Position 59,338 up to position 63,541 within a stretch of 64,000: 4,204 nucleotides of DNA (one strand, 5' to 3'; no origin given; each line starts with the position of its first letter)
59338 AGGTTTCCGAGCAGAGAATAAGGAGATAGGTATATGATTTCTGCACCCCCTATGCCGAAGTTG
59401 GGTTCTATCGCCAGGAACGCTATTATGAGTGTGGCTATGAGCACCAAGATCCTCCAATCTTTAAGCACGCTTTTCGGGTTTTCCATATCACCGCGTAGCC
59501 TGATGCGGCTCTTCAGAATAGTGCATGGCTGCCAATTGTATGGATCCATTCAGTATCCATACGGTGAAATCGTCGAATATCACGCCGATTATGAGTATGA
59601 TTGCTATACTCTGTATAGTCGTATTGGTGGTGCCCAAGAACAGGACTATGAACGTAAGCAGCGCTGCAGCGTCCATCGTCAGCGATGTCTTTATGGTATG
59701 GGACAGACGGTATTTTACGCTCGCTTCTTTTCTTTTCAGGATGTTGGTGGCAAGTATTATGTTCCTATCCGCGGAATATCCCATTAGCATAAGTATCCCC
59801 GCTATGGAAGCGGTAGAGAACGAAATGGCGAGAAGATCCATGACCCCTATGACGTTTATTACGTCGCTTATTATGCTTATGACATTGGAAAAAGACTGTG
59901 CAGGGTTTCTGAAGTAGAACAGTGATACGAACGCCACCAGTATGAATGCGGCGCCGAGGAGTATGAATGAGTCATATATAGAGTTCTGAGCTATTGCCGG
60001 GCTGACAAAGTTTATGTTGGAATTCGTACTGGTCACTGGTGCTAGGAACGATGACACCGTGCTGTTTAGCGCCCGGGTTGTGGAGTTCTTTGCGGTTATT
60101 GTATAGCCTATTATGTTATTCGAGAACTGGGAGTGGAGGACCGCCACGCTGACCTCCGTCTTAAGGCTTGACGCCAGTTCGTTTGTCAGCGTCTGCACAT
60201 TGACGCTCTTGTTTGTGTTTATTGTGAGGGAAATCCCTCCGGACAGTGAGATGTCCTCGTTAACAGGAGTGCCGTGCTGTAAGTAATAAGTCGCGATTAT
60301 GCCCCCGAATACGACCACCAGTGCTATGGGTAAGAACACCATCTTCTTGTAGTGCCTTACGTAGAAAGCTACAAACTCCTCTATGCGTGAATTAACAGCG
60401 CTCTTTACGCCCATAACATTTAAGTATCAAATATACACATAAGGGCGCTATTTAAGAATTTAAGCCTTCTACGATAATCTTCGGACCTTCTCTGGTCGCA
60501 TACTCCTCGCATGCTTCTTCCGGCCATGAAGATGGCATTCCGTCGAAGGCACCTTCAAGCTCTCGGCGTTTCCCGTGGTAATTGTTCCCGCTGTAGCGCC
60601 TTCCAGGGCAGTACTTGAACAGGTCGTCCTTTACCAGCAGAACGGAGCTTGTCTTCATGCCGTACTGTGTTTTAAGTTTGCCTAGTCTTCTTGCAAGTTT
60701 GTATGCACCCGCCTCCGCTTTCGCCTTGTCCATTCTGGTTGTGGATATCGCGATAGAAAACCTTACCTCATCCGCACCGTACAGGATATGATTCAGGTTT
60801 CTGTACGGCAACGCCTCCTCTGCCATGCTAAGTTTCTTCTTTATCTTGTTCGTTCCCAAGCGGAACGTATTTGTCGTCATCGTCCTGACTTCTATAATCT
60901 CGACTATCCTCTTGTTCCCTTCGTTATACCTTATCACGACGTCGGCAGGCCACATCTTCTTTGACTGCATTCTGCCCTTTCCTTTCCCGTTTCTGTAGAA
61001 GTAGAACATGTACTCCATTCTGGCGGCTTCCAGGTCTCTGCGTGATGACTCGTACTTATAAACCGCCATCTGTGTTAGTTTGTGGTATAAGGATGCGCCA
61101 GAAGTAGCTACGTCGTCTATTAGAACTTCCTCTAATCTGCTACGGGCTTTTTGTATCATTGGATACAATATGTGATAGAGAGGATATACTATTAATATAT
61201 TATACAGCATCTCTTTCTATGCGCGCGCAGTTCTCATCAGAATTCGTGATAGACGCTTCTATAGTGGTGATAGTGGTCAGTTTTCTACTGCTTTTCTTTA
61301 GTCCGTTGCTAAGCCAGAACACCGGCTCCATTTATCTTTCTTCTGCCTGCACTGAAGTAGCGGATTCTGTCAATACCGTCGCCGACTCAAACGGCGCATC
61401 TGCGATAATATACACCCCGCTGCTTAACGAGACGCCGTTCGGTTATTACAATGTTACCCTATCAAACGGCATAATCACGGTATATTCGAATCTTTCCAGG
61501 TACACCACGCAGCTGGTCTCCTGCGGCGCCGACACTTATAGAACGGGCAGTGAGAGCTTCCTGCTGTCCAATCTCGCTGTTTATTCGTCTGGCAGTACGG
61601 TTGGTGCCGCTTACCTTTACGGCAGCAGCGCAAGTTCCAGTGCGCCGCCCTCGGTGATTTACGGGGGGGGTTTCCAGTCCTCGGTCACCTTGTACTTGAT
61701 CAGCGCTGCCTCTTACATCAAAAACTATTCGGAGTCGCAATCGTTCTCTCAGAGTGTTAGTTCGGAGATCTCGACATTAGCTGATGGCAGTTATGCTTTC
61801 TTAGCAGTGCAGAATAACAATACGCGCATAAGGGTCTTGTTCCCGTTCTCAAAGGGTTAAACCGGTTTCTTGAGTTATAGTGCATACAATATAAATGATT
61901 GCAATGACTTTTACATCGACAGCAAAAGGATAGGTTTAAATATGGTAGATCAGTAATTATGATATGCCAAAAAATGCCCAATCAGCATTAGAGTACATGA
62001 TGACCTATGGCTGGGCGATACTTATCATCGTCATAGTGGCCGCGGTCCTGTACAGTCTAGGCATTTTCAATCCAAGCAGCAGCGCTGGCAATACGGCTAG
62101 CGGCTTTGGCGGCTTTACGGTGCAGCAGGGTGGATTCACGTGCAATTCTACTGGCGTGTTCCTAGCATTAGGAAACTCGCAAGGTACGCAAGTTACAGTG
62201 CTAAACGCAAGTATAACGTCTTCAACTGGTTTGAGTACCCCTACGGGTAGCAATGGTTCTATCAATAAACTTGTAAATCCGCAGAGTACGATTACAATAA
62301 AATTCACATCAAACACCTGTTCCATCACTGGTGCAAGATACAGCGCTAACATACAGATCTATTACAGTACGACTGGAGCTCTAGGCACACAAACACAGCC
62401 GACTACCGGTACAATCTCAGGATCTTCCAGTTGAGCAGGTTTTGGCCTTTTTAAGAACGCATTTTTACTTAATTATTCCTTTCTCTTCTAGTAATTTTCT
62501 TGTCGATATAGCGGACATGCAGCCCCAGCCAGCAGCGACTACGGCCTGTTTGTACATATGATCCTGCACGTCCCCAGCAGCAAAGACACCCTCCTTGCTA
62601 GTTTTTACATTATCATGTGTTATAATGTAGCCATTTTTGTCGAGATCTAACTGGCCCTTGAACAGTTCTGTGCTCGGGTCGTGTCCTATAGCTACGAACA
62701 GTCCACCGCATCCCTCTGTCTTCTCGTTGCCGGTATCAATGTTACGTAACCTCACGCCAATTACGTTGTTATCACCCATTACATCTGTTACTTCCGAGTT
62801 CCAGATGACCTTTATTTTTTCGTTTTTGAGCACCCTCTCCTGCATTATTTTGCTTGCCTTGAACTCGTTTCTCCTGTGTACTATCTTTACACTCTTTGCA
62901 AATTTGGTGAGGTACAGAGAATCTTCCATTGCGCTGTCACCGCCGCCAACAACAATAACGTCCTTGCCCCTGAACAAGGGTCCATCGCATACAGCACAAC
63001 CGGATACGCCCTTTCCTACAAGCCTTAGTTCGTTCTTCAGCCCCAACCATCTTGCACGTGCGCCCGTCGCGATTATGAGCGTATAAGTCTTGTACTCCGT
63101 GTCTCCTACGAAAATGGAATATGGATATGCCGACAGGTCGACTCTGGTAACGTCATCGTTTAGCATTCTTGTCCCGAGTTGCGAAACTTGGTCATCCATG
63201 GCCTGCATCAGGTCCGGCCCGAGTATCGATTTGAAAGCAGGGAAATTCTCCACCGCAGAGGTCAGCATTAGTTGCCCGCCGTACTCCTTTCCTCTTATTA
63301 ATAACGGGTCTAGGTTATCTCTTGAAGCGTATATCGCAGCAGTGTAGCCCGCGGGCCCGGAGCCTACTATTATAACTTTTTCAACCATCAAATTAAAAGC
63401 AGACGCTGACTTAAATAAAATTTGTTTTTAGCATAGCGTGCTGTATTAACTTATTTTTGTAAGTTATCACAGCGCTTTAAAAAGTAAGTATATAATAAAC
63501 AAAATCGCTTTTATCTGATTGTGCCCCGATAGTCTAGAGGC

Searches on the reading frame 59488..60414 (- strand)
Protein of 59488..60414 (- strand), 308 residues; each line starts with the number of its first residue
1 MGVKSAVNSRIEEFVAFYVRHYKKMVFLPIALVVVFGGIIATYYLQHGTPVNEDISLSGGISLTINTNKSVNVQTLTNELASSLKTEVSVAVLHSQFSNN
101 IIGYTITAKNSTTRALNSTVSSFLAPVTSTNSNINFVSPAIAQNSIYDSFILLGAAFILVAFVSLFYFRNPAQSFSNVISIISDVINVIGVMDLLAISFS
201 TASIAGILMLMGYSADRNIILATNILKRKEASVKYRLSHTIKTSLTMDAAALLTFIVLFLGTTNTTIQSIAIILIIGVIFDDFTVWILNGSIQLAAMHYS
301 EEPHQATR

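Call 47: search_protein_families(library=pfam, proteins=[window:59488-60414:-], max_evalue=0.01)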
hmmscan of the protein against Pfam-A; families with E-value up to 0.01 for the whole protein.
window:59488-60414:- (308 aa): 1 family
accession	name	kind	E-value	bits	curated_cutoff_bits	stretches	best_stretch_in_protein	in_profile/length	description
PF02355.23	SecD_SecF_C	-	1.7e-18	67.2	20.5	1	130-294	14-184/189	Protein export membrane protein SecD/SecF, C-terminal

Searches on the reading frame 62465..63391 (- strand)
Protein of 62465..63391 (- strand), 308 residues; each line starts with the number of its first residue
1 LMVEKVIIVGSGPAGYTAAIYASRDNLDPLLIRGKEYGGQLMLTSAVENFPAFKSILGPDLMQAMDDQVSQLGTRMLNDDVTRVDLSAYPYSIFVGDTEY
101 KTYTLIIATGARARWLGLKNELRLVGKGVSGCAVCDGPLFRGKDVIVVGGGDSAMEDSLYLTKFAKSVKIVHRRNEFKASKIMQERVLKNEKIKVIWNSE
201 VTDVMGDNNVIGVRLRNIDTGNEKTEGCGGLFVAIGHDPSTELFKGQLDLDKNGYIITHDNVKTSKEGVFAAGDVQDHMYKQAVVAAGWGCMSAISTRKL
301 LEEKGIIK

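Call 47: search_protein_families(library=pfam, proteins=[window:62465-63391:-], max_evalue=0.01)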
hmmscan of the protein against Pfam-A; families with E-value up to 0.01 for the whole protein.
window:62465-63391:- (308 aa): 11 families
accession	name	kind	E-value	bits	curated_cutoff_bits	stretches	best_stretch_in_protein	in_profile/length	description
PF07992.20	Pyr_redox_2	-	5.9e-50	170.8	26.1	1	5-287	2-288/291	Pyridine nucleotide-disulphide oxidoreductase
PF13738.12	Pyr_redox_3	-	7.2e-18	65.3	30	1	77-273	100-305/305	Pyridine nucleotide-disulphide oxidoreductase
PF00070.33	Pyr_redox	-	3.4e-16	60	22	1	145-216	2-80/82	Pyridine nucleotide-disulphide oxidoreductase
PF00890.30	FAD_binding_2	-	2.3e-06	27.5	20.4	1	6-79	2-77/414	FAD binding domain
PF12831.13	FAD_oxidored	-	9.3e-06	25.6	27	1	6-41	2-38/416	FAD dependent oxidoreductase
PF03486.20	HI0933_like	-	2.4e-05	24.3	50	0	5-40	2-37/244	HI0933-like protein Rossmann domain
PF01134.28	GIDA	-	5.5e-05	22.8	22.1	1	5-55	1-43/391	Glucose inhibited division protein A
PF01946.23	Thi4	-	0.00054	19.7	26.2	0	2-32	16-47/235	Thi4 family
PF13450.12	NAD_binding_8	-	0.0018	18.9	21.9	1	8-41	1-35/68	NAD(P)-binding Rossmann-like domain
PF13434.12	Lys_Orn_oxgnase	-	0.0049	16.5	21.3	0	141-179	187-227/339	L-lysine 6-monooxygenase/L-ornithine 5-monooxygenase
PF01266.30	DAO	-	0.005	16.9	27.9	0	5-36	1-33/353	FAD dependent oxidoreductase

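Call 73: find_encoding_contigs(protein=window:62465-63391:-, flank=10000, max_places=2)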
Protein window:62465-63391:- (308 aa): no gene with exactly this product is on record in the collection.

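Call 74: find_encoding_contigs(protein=window:62465-63388:-, flank=10000, max_places=2)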
Protein window:62465-63388:- (307 aa): 8 contigs read that carry it; 2 places shown.
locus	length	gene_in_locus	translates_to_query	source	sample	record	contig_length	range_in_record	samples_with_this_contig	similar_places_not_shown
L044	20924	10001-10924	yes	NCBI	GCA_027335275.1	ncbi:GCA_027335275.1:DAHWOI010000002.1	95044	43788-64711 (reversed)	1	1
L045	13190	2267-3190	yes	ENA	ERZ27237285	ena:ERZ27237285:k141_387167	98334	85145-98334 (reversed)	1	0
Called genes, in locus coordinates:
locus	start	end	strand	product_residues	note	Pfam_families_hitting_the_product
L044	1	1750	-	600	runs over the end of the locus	PF00012:HSP70, PF06723:MreB_Mbl, PF00012:HSP70, PF02782:FGGY_C (weak)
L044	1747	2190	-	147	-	PF01025:GrpE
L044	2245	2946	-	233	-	PF00702:Hydrolase, PF13419:HAD_2, PF13242:Hydrolase_like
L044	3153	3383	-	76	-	PF01423:LSM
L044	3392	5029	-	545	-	PF00118:Cpn60_TCP1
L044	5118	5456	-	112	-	PF27325:MJ0538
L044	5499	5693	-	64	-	-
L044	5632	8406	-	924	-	-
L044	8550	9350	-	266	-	PF00589:Phage_integrase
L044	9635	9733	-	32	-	-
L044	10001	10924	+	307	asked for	PF00890:FAD_binding_2 (faint), PF03486:HI0933_like (faint), PF07992:Pyr_redox_2, PF12831:FAD_oxidored (faint), PF13738:Pyr_redox_3, PF00070:Pyr_redox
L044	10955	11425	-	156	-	-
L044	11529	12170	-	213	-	-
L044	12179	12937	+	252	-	-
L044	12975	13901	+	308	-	PF02355:SecD_SecF_C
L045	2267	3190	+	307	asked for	PF00890:FAD_binding_2 (faint), PF03486:HI0933_like (faint), PF07992:Pyr_redox_2, PF12831:FAD_oxidored (faint), PF13738:Pyr_redox_3, PF00070:Pyr_redox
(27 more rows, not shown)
